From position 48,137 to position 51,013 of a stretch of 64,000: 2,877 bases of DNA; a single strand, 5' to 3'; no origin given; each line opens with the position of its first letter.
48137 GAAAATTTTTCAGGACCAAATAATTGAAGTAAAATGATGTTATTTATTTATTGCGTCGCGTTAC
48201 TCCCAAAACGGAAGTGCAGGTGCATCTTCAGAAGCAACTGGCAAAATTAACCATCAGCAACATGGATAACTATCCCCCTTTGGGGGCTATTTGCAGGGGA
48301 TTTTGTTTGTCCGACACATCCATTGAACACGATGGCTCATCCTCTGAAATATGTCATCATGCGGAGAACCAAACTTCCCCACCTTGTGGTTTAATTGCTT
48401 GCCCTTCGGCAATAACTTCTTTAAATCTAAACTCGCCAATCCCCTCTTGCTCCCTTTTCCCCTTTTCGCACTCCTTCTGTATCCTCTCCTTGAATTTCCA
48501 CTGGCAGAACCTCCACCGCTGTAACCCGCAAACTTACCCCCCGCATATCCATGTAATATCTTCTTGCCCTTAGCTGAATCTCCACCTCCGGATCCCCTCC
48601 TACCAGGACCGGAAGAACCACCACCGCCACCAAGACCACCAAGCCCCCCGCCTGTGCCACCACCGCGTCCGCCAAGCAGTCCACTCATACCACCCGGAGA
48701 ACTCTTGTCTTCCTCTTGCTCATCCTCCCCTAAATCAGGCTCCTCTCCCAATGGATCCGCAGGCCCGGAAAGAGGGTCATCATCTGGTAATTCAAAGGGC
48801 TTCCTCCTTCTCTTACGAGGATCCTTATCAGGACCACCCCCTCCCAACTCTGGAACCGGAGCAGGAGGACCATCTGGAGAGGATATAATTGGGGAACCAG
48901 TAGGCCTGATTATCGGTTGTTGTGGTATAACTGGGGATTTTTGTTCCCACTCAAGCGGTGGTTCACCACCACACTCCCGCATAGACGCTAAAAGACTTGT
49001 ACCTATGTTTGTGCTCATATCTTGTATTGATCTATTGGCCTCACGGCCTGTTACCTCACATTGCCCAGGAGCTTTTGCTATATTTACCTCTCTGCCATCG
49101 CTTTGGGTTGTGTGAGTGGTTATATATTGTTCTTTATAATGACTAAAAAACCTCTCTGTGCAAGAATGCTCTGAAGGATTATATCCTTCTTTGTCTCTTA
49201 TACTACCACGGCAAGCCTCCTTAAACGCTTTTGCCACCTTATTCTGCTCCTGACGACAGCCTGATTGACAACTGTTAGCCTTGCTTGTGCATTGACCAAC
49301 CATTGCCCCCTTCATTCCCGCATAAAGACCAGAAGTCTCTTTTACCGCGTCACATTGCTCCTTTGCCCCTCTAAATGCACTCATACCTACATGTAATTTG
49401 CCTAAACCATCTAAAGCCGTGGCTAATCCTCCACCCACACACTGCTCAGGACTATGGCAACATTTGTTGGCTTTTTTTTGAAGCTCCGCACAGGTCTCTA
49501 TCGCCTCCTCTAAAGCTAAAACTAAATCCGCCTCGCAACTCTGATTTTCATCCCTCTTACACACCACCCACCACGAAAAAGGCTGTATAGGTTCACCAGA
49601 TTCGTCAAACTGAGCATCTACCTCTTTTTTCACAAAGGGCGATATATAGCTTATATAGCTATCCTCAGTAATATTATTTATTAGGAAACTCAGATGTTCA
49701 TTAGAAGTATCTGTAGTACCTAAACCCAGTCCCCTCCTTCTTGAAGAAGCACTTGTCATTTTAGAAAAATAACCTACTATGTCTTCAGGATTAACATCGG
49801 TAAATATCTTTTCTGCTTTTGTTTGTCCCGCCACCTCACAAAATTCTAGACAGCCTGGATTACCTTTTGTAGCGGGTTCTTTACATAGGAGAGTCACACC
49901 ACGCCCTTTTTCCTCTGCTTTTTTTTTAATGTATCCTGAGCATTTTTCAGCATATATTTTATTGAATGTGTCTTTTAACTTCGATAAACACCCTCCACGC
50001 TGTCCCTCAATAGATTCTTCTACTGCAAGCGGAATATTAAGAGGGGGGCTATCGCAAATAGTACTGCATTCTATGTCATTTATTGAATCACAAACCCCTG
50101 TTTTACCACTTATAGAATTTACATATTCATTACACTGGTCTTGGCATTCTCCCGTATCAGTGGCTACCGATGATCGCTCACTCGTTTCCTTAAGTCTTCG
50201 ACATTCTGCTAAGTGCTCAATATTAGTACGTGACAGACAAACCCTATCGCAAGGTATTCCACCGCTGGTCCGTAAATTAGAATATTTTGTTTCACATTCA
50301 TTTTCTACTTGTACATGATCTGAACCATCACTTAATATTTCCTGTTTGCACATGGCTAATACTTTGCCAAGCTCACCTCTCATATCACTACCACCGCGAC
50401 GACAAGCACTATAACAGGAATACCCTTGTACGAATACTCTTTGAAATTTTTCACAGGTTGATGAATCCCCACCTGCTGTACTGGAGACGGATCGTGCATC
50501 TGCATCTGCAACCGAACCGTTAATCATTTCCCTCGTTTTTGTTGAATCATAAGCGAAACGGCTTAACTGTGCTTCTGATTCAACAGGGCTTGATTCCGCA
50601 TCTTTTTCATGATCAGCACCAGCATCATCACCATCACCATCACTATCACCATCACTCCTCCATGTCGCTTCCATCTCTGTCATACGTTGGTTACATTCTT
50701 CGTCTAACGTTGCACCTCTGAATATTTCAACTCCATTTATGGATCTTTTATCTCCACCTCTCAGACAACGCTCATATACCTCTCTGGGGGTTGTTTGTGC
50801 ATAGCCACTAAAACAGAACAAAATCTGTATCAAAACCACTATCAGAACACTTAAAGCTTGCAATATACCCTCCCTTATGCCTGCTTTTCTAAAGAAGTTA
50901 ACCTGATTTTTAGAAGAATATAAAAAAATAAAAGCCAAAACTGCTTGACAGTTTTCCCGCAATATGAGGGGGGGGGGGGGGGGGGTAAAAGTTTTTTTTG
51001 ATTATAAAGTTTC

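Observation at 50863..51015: An 18-nt poly-C tract upstream of the cysteine-rich secreted protein gene resembles a homopolymer phase-variation switch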

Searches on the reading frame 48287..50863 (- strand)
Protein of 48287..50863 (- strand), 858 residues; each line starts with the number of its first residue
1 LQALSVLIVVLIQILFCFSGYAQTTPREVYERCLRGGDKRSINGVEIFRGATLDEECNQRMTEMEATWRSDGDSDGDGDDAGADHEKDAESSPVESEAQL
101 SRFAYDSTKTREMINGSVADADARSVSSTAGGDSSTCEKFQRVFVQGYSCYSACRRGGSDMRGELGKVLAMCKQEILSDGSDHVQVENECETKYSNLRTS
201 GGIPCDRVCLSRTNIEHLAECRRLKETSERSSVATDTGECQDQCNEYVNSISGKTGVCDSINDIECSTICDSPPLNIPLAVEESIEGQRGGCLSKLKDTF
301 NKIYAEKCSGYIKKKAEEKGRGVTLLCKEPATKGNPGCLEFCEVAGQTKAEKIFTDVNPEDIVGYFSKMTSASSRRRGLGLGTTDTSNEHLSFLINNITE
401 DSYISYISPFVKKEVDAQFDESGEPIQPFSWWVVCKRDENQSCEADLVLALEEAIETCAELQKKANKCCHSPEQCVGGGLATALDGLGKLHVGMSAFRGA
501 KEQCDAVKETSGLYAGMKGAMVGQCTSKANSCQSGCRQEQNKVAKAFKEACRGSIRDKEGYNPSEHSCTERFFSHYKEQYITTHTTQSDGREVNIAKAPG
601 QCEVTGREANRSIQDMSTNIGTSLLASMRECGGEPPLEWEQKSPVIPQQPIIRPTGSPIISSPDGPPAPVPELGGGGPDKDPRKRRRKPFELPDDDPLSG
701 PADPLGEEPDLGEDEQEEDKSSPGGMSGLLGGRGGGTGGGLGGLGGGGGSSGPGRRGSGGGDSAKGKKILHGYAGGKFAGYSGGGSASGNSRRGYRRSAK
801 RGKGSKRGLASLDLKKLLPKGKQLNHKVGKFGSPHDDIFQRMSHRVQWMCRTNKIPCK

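Call 8: search_protein_families(library=pfam, proteins=[window:48287-50863:-], max_evalue=0.01)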
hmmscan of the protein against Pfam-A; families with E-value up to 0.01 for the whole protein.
window:48287-50863:- (858 aa): 0 families

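Call 12: find_homologous_proteins(query=window:48287-50863:-)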
Query window:48287-50863:- (858 aa): 4 proteins with E <= 0.001 among 8000 candidates.
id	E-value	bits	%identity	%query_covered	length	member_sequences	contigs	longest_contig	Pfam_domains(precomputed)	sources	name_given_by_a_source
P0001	0.0e+0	1974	100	100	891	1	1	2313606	-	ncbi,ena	-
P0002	0.0e+0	1269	77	86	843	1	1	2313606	-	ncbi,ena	-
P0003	2.4e-283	961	63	84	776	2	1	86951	-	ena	-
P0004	1.0e-116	410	39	73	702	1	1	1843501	-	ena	-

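Call 13: find_encoding_contigs(protein=P0002, flank=4000)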
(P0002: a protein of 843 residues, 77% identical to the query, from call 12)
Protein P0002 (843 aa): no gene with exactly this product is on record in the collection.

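Call 14: find_encoding_contigs(protein=P0003, flank=4000)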
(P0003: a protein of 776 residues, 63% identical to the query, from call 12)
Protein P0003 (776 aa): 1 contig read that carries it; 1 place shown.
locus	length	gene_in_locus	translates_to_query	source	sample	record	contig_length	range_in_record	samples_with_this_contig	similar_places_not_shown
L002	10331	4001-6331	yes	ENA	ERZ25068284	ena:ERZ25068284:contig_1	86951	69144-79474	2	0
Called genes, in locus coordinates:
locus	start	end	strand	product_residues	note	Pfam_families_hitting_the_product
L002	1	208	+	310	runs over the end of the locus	PF00080:Sod_Cu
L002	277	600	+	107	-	-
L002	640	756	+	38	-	-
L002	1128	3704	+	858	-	PF03477:ATP-cone, PF00317:Ribonuc_red_lgN, PF02867:Ribonuc_red_lgC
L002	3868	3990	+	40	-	-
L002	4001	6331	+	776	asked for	-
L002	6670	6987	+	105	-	-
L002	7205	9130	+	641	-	PF01578:Cytochrom_C_asm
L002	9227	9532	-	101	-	PF07883:Cupin_2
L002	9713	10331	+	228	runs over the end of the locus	PF06009: (weak)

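Call 15: find_encoding_contigs(protein=P0004, flank=4000)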
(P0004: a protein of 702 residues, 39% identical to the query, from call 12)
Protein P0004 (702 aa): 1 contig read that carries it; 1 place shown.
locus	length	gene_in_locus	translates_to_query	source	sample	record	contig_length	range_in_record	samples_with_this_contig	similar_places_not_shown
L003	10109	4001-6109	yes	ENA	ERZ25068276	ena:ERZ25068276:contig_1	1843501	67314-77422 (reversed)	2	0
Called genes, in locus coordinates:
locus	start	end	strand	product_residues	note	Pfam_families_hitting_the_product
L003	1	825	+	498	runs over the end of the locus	PF00478:IMPDH, PF03060:NMO (faint), PF00571:CBS, PF01070:FMN_dh (weak), PF01645:Glu_synthase (weak)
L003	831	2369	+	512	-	PF00117:GATase, PF07722:Peptidase_C26 (faint), PF02540:NAD_synthase (weak), PF00958:GMP_synt_C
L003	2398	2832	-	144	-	-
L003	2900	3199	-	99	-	-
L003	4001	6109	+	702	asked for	-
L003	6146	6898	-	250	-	-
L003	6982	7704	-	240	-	PF01061:ABC2_membrane, PF12698:ABC2_membrane_3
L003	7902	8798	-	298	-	PF02463:SMC_N (faint), PF00005:ABC_tran, PF13304:AAA_21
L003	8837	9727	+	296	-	PF17773:UPF0176_N, PF00581:Rhodanese, PF12368:Rhodanese_C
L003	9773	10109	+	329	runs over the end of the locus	PF13646:HEAT_2 (faint)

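Call 16: find_encoding_contigs(protein=P0001, flank=4000)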
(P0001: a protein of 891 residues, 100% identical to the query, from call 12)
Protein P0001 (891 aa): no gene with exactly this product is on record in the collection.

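Call 21: find_related_loci(query=A1, collection=genome_contigs, flank=6000)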
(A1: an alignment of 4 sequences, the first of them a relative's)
Query A1 (891 aa) in genome_contigs; peptide patterns used: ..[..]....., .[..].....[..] (x = any residue, [..] = any of these).
598 stretches matched a pattern, but none encodes a relative of the query by tblastn (E <= 1e-3).

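Call 22: find_related_loci(query=A1, collection=metagenome_contigs, flank=6000)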
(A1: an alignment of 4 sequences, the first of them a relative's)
Query A1 (891 aa) in metagenome_contigs; peptide patterns used: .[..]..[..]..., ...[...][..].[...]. (x = any residue, [..] = any of these).
310 stretches matched a pattern, but none encodes a relative of the query by tblastn (E <= 1e-3).

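Call 35: list_cluster_members(proteins=[P0001, P0002, P0006, P0003, P0004])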
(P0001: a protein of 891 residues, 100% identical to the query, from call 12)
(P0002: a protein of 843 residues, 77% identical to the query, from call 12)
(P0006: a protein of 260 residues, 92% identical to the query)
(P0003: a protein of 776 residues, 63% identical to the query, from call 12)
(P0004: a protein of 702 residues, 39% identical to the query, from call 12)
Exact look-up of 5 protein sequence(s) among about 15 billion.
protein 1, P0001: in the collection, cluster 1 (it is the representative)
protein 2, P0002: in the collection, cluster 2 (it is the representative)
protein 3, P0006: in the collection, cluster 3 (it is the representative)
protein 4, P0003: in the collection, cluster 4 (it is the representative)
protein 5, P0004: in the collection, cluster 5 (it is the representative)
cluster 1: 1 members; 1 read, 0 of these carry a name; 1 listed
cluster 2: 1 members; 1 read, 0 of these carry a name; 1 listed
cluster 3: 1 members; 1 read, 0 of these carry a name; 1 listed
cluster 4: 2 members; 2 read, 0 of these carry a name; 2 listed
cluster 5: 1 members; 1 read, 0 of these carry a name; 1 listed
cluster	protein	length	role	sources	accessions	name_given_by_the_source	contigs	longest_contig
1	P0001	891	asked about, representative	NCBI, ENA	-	-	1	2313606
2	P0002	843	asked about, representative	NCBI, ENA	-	-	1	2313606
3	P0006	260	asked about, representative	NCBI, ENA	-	-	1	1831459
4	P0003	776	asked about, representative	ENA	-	-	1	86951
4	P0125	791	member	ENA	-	-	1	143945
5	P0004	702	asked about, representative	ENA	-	-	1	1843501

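Call 37: find_encoding_contigs(protein=P0125, flank=5000)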
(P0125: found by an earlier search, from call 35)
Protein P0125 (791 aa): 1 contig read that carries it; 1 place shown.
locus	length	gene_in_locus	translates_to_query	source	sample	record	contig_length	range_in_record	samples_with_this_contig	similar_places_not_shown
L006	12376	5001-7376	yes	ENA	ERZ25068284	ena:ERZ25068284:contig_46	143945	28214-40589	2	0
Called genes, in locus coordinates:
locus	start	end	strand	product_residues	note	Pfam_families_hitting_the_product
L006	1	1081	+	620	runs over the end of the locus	PF20154:LNT_N (weak), PF00795:CN_hydrolase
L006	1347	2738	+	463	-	PF18083:PutA_N, PF01619:Pro_dh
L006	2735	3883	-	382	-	PF13173:AAA_14, PF13635:DUF4143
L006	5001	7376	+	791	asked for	-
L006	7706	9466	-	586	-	PF01609:DDE_Tnp_1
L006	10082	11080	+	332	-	PF00268:Ribonuc_red_sm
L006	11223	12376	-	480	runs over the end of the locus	PF00072:Response_reg, PF00158:Sigma54_activat, PF14532:Sigma54_activ_2, PF07728:AAA_5, PF25601:AAA_lid_14, PF02954:HTH_8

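Call 52: search_solved_structures(query=A4, max_evalue=0.1)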
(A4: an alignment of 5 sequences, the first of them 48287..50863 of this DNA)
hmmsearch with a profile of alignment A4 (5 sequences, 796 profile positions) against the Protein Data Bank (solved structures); distinct sequences matched with E-value up to 0.1: 1.
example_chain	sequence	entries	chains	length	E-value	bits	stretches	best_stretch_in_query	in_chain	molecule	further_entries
4lad_B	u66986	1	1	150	0.087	14.4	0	659-705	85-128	E3 ubiquitin-protein ligase AMFR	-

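Call 72: search_protein_representatives(alignment_id=A4)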
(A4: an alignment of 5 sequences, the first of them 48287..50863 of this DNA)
Query: 5 sequences, 796 profile positions. Proteins with E-value up to 0.001 (for the whole library): 79; up to 1e-10: 45; up to 1e-30: 27. The best 79 are listed.
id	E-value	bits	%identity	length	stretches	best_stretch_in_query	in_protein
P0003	0.0e+00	1431.2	-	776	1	4-796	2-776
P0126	7.4e-240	815.0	-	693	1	186-796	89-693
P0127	1.1e-186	639.1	-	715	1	129-796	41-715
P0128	9.0e-183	626.3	-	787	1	174-796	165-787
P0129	4.2e-179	614.1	-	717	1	142-796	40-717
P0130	7.6e-175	600.0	-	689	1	159-796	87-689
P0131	4.3e-168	577.7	-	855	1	127-796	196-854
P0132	2.4e-167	575.2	-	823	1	54-796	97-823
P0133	1.3e-165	569.5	-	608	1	180-796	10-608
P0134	2.4e-165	568.6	-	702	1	131-795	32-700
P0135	3.0e-162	558.4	-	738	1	181-796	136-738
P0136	1.5e-161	556.1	-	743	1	127-796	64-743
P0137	1.2e-160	553.1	-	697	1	125-796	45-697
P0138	3.9e-160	551.4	-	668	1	167-796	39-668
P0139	5.6e-160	550.9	-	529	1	274-796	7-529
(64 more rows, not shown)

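Call 87: predict_structure(alignment_id=A6)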
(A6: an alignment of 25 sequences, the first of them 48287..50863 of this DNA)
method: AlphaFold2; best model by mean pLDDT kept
length: 858 residues; sequences in the alignment: 25
mean_pLDDT: 64.3   pTM: 0.40
mean pLDDT of the five models: 64.3, 62.5, 61.1, 59.0, 58.5
residues with pLDDT >= 90: 88; 70-90: 368; 50-70: 83; < 50: 319
segments of 3 or more residues with pLDDT < 50: 1-3, 16-26, 36-53, 70-132, 160-162, 178-183, 232-235, 376-384, 634-835
pLDDT, mean of each block of 10 residues (from residue 1): 62 55 47 51 40 64 65 33 31 33 33 29 31 66 77 70 66 61 61 82 87 81 78 63 89 76 85 83 89 90 92 84 76 81 91 83 85 54 57 83 86 84 66 79 90 93 90 78 79 81 81 82 90 95 91 83 84 91 76 86 88 77 65 47 40 37 39 32 38 35 41 33 34 33 34 37 33 37 32 35 39 44 44 56 82 76
secondary structure, 60 per line:
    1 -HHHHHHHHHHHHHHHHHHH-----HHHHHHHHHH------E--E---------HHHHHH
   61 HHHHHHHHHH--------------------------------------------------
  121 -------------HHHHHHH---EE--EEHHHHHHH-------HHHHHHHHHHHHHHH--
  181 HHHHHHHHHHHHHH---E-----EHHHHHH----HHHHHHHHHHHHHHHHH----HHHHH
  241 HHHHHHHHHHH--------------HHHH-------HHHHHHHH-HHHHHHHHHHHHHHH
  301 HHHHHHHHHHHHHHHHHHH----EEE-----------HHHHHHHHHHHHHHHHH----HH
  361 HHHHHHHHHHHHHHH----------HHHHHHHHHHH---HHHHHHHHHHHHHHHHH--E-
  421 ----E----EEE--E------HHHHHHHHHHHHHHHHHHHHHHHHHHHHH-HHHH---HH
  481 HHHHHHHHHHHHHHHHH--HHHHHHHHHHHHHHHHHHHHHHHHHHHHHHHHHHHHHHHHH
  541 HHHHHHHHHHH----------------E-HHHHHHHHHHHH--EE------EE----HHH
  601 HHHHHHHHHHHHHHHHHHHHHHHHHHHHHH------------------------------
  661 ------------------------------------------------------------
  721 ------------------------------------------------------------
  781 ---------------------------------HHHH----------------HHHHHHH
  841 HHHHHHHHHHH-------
elements in order (helices of 4 or more, strands of 3 or more residues): H2-20 H26-35 H55-70 H134-140 H150-156 H164-178 H181-194 H205-210 H215-231 H236-251 H266-269 H277-284 H286-319 E324-326 H338-354 H359-375 H386-396 H400-416 E430-432 H442-470 H472-475 H479-497 H500-551 H570-581 H598-630 H814-817 H834-851

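Call 94: fold_search(model_id=the predicted structure, library=pdb)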
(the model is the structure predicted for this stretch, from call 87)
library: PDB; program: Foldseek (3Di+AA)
matches with E <= 10: 97; with E <= 0.001: 0
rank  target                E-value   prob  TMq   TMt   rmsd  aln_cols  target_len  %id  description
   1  7p3r_B                3.9e-01  0.20  0.10  0.20  41.0       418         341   12  Helical structure of the toxin MakA from Vibrio cholera (released 2022-02-23)
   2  8w20_A                4.9e-01  0.12  0.09  0.10  39.0       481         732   12  Umb1 umbrella toxin particle (released 2024-04-17)
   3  9gm7_D                6.1e-01  0.10  0.07  0.14  27.1       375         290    8  MukBEF in a nucleotide-bound state with open neck gate (monomer) (released 2025-03-26)
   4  8ga7                  6.3e-01  0.11  0.07  0.11  39.2       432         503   10  Geometrically programmable nanomaterial construction using regularized protein building blocks (released 2024-03-13)
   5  1t98_B                7.6e-01  0.09  0.07  0.17  31.3       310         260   10  Crystal Structure of MukF(1-287) (released 2005-05-24)
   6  9d01                  7.9e-01  0.07  0.07  0.12  40.3       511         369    9  Crystal Structure of a-iTHR-201 (released 2025-12-10)
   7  5j1i_B                8.3e-01  0.25  0.12  0.26  27.9       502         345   10  Structure of the spectrin repeats 7, 8, and 9 of the plakin domain of plectin (released 2016-07-20)
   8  9mg8_B                1.3e+00  0.08  0.08  0.15  37.3       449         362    9  Crystal Structure of b-iTHR-110 (released 2025-12-17)
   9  4phq_B                1.8e+00  0.08  0.08  0.19  16.1       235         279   11  ClyA CC6/264 ox (6-303) (released 2014-09-24)
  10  4pho_A                1.9e+00  0.12  0.09  0.18  13.3       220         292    9  ClyA CC6/264 ox (2-303) (released 2014-09-24)
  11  4phq_A                1.9e+00  0.06  0.06  0.13  20.8       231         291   10  ClyA CC6/264 ox (6-303) (released 2014-09-24)
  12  8v3b_a                1.9e+00  0.03  0.06  0.10  33.8       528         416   12  Computational Designed Nanocage O43_129_+4 (released 2024-03-13)
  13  9dze_A                1.9e+00  0.03  0.06  0.11  33.4       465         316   12  Computationally Designed Bifaceted Protein Nanomaterial pD5-14 (released 2024-10-30)
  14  7sqc_W0               2.0e+00  0.14  0.14  0.12  35.4       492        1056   10  Ciliary C1 central pair apparatus isolated from Chlamydomonas reinhardtii (released 2022-04-13)
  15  4phq_C                2.0e+00  0.06  0.07  0.14  18.1       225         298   10  ClyA CC6/264 ox (6-303) (released 2014-09-24)
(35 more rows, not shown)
